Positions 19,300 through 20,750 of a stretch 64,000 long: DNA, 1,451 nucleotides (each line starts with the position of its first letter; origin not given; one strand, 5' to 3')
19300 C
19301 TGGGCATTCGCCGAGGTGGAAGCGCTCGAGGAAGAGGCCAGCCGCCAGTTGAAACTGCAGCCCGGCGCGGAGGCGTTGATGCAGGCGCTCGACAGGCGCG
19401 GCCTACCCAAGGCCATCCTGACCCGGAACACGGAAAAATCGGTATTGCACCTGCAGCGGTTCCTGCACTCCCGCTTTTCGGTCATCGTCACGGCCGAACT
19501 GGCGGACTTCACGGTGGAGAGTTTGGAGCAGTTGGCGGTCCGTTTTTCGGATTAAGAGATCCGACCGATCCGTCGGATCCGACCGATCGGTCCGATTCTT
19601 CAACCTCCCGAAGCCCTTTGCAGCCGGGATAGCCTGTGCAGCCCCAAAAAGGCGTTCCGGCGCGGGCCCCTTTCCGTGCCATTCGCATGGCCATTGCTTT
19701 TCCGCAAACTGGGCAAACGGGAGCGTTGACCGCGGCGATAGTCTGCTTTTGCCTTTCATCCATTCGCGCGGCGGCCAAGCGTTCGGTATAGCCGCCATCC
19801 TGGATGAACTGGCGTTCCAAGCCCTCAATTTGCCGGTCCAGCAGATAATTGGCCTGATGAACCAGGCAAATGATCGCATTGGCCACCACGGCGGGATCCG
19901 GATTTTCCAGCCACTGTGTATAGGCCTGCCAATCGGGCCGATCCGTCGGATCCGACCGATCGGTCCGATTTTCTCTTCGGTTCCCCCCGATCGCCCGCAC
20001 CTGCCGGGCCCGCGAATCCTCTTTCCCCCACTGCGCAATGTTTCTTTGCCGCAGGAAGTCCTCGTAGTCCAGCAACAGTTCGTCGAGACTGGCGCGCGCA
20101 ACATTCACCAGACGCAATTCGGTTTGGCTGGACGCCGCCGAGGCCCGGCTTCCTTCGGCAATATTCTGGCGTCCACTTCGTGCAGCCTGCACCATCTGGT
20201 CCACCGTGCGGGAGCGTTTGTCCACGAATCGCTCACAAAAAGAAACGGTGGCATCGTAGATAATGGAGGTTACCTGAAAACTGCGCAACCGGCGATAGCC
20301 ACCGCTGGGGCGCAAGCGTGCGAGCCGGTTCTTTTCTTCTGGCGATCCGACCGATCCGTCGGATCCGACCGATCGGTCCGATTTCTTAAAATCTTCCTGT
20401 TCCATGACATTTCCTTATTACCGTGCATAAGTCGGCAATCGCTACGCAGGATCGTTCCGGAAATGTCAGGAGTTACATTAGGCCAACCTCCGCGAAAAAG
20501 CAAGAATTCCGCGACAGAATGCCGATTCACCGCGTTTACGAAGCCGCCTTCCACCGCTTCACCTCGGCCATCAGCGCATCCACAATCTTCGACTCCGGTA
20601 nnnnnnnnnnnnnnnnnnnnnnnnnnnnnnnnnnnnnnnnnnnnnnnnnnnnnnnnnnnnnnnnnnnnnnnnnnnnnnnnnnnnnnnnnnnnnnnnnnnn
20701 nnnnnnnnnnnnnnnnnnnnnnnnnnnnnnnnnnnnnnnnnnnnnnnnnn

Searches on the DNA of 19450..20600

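Call 70: search_rna_families(source=window, start=19450, end=20600, threshold=evalue, max_evalue=1)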
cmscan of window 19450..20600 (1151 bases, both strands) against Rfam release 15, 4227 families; matches with E-value up to 1: 4.
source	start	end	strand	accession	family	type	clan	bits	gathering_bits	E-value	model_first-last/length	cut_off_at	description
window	19933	19962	+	RF01497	ALIL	Cis-reg;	-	16.2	50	0.14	83-112/117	no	ALIL pseudoknot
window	19566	19595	-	RF01497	ALIL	Cis-reg;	-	15.5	50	0.23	83-112/117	no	ALIL pseudoknot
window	19939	19968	-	RF01497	ALIL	Cis-reg;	-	15.5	50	0.23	83-112/117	no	ALIL pseudoknot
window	20352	20381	-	RF01497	ALIL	Cis-reg;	-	15.5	50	0.23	83-112/117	no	ALIL pseudoknot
